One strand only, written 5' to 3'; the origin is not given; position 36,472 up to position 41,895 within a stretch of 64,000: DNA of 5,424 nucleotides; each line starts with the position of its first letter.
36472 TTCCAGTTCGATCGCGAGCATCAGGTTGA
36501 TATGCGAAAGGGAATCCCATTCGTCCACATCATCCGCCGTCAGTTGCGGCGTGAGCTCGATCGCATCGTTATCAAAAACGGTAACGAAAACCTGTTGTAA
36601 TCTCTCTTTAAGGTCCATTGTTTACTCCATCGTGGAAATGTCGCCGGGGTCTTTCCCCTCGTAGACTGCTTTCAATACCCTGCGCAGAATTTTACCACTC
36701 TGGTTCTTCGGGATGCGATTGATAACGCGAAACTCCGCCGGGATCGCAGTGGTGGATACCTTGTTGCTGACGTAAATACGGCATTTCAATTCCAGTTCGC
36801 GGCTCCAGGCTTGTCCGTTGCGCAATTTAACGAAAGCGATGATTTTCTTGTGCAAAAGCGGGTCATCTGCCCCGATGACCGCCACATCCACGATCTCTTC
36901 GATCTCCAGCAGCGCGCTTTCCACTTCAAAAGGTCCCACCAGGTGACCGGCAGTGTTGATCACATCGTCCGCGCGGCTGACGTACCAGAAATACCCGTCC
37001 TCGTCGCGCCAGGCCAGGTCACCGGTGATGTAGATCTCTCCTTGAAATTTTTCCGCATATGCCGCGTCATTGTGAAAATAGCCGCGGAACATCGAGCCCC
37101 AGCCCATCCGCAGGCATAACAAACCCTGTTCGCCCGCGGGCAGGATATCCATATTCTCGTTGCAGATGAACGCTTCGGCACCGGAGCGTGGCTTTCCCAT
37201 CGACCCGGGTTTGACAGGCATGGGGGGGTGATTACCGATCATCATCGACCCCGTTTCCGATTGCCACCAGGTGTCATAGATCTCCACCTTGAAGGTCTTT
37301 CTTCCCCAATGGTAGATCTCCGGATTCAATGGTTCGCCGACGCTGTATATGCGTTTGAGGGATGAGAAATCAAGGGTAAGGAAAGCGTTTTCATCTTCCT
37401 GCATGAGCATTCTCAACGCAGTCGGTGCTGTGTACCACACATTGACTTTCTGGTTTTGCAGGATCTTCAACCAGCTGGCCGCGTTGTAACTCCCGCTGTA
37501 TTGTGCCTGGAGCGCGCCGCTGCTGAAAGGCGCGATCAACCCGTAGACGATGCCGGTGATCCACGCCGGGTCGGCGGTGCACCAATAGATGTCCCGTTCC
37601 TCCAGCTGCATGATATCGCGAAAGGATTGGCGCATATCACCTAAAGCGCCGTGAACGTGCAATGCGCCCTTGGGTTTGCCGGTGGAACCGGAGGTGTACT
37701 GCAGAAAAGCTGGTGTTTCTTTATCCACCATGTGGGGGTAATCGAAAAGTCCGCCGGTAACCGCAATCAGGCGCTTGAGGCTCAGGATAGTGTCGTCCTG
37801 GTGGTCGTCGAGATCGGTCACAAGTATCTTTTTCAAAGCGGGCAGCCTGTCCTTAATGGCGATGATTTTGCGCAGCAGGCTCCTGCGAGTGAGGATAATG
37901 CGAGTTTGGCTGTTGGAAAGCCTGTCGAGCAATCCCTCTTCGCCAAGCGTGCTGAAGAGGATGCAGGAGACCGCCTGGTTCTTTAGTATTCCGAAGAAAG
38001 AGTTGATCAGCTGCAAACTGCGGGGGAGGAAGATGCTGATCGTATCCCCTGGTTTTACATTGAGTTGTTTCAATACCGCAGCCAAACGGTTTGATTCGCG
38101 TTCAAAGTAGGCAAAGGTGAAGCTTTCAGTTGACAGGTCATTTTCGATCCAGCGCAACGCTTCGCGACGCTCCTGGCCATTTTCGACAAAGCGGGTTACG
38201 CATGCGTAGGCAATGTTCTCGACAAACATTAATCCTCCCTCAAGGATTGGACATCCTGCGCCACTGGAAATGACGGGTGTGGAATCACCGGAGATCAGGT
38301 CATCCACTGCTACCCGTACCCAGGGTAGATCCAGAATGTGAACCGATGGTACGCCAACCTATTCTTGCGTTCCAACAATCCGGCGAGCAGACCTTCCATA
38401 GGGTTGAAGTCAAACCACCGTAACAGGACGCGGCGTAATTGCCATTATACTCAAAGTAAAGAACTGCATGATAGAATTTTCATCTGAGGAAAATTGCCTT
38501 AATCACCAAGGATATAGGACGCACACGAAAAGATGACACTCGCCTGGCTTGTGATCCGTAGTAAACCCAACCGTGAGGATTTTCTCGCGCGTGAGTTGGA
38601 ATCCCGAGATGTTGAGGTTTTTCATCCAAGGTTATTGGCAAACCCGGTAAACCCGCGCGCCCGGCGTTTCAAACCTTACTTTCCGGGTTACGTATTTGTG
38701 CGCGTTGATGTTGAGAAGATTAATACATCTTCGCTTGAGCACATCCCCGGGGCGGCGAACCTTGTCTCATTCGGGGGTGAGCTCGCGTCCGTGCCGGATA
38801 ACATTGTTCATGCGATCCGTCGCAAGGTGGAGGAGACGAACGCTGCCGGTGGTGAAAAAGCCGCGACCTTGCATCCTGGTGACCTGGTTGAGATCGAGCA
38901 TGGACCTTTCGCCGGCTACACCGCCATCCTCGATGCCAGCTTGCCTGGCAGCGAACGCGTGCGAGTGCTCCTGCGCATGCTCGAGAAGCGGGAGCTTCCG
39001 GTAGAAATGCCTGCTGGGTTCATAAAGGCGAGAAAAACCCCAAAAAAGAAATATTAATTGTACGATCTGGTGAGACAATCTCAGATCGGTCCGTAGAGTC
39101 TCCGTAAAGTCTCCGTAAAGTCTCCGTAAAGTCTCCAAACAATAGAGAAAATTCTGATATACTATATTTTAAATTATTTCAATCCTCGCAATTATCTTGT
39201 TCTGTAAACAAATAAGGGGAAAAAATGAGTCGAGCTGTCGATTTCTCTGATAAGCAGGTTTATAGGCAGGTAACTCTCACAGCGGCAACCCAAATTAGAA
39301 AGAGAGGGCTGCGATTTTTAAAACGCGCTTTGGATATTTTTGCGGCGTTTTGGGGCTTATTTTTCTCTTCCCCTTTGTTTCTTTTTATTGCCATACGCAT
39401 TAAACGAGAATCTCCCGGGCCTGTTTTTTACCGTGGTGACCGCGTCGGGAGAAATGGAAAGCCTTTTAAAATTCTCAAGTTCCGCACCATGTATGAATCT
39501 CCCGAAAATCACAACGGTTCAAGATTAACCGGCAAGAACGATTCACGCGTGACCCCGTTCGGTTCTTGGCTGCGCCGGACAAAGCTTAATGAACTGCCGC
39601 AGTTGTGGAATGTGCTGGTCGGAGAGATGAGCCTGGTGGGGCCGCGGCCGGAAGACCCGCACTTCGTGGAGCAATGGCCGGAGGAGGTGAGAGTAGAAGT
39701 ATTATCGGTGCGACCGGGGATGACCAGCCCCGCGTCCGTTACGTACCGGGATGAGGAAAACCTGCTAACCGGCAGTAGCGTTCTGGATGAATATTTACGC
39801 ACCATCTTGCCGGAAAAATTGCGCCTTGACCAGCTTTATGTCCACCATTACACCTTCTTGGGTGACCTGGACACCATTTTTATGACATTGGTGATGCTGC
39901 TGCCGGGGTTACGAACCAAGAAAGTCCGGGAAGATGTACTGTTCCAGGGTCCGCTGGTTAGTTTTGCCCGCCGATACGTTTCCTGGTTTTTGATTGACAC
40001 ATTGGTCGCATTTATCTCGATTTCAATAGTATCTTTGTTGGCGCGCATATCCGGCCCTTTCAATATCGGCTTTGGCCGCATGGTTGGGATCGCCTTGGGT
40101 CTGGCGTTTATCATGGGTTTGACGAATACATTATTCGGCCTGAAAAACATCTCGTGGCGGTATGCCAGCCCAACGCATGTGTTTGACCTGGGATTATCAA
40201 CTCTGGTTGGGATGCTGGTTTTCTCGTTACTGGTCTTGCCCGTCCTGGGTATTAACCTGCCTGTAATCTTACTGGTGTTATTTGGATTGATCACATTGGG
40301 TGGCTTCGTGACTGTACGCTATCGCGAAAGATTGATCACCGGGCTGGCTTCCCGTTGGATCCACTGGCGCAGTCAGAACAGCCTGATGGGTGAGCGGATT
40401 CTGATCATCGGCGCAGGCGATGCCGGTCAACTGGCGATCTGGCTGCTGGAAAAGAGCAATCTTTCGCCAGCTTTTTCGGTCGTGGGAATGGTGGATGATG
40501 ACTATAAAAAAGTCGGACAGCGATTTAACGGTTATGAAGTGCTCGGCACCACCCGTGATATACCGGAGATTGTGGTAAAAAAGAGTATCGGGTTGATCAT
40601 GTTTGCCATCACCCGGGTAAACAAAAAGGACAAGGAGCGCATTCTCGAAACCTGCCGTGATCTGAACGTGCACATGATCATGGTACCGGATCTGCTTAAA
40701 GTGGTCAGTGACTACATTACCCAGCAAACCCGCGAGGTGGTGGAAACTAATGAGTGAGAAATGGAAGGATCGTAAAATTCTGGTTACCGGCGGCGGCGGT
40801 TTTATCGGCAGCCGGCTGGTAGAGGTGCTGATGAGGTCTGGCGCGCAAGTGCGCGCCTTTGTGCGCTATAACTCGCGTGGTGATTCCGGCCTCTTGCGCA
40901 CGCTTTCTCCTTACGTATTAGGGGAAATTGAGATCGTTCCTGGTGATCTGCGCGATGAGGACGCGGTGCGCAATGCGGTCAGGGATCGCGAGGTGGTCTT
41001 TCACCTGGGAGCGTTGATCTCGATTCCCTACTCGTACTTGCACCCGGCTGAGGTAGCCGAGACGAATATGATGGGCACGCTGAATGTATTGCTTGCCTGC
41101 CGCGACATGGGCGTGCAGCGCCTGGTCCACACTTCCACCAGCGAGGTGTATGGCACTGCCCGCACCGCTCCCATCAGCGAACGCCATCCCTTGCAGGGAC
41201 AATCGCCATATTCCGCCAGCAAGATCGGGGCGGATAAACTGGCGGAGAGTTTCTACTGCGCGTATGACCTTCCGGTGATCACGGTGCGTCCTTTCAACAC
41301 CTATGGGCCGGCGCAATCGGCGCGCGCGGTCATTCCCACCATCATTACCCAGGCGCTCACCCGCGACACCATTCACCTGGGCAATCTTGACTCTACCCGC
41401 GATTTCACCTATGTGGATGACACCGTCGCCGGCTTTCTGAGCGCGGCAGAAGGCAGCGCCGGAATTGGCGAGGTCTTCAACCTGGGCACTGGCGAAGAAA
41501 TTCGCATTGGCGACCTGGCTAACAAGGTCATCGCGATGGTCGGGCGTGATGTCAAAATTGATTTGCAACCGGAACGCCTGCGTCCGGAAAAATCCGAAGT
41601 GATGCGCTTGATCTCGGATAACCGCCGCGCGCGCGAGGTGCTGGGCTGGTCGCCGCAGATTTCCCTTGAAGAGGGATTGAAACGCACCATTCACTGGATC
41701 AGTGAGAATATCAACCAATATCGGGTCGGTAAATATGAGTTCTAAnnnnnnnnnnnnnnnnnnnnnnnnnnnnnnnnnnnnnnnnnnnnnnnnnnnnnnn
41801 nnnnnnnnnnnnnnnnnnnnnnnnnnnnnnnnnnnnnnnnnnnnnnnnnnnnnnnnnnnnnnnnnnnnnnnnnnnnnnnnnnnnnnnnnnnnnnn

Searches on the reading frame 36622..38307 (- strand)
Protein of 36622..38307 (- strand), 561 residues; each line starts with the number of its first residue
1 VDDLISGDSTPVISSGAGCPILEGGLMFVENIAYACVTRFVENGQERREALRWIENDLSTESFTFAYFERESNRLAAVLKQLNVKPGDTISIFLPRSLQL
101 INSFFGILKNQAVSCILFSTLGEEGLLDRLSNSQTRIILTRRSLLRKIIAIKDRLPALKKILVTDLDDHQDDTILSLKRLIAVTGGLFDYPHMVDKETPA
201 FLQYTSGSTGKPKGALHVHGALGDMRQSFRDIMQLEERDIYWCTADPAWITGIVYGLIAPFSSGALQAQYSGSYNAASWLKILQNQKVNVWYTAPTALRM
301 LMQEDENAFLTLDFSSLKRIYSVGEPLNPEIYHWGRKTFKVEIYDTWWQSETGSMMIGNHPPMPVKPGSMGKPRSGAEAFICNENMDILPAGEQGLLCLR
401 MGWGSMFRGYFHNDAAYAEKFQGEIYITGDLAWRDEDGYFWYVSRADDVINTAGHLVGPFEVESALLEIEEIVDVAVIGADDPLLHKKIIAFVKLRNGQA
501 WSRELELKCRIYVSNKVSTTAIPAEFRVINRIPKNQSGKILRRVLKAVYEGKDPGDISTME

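Call 15: search_protein_families(library=pfam, proteins=[window:36622-38307:-], max_evalue=0.00001)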
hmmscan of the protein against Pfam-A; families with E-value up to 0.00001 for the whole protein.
window:36622-38307:- (561 aa): 2 families
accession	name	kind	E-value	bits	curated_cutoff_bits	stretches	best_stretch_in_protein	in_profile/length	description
PF00501.34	AMP-binding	-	2e-71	241.3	29.9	1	45-411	8-384/384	AMP-binding enzyme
PF13193.12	AMP-binding_C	-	8.3e-13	49.5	24.5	1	461-539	1-76/76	AMP-binding enzyme C-terminal domain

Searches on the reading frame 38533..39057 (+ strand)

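Call 15: search_protein_families(library=pfam, proteins=[window:38533-39057:+], max_evalue=0.00001)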
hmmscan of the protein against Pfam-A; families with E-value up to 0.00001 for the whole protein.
window:38533-39057:+ (174 aa): 1 family
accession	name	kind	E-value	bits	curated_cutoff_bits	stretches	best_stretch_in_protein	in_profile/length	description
PF02357.24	NusG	-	3.1e-13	50.5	22.2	1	4-96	2-93/93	Transcription termination factor nusG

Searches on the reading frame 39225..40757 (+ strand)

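Call 15: search_protein_families(library=pfam, proteins=[window:39225-40757:+], max_evalue=0.00001)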
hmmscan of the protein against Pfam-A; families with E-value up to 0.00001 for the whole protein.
window:39225-40757:+ (510 aa): 2 families
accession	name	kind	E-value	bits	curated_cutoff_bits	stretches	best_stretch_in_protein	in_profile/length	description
PF02397.22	Bac_transf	-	1.2e-56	191.6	27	1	33-225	1-177/179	Bacterial sugar transferase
PF13727.12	CoA_binding_3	-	3.6e-10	40.6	25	1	311-488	9-175/175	CoA-binding domain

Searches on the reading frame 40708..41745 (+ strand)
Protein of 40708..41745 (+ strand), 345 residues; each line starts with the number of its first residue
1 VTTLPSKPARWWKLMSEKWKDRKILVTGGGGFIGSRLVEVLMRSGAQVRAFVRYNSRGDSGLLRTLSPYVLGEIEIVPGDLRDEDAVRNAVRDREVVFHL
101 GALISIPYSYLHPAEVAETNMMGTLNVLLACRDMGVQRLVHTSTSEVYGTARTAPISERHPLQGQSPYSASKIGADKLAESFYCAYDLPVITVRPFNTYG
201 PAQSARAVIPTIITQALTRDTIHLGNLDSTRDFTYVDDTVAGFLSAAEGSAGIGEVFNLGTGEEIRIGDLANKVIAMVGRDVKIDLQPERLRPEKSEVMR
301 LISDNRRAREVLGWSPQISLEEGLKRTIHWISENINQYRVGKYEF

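Call 15: search_protein_families(library=pfam, proteins=[window:40708-41745:+], max_evalue=0.00001)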
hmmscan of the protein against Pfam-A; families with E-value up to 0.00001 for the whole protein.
window:40708-41745:+ (345 aa): 9 families
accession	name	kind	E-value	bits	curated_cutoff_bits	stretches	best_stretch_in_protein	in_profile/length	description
PF16363.11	GDP_Man_Dehyd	-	2.2e-70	238.2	27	1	25-327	1-332/332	GDP-mannose 4,6 dehydratase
PF01370.27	Epimerase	-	1.3e-54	185.6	20.9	1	24-260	1-240/240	NAD dependent epimerase/dehydratase family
PF01073.25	3Beta_HSD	-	4.4e-25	88.7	22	1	25-246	1-228/280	3-beta hydroxysteroid dehydrogenase/isomerase family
PF02719.21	Polysacc_synt_2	-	2.9e-21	76.3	20.2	1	24-284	1-256/293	Polysaccharide biosynthesis protein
PF07993.18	NAD_binding_4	-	1.5e-13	51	20.1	1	26-200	1-209/258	Male sterility protein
PF04321.23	RmlD_sub_bind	-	1.6e-13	50.8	27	1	23-296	2-243/287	RmlD substrate binding domain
PF13460.12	NAD_binding_10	-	1.8e-11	44.7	27.2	1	28-195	1-143/184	NAD(P)H-binding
PF00106.31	adh_short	-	3.8e-08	33.5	26.6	0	23-93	2-70/195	short chain dehydrogenase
PF05368.20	NmrA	-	1.5e-07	31.8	27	1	21-100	2-76/298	NmrA-like family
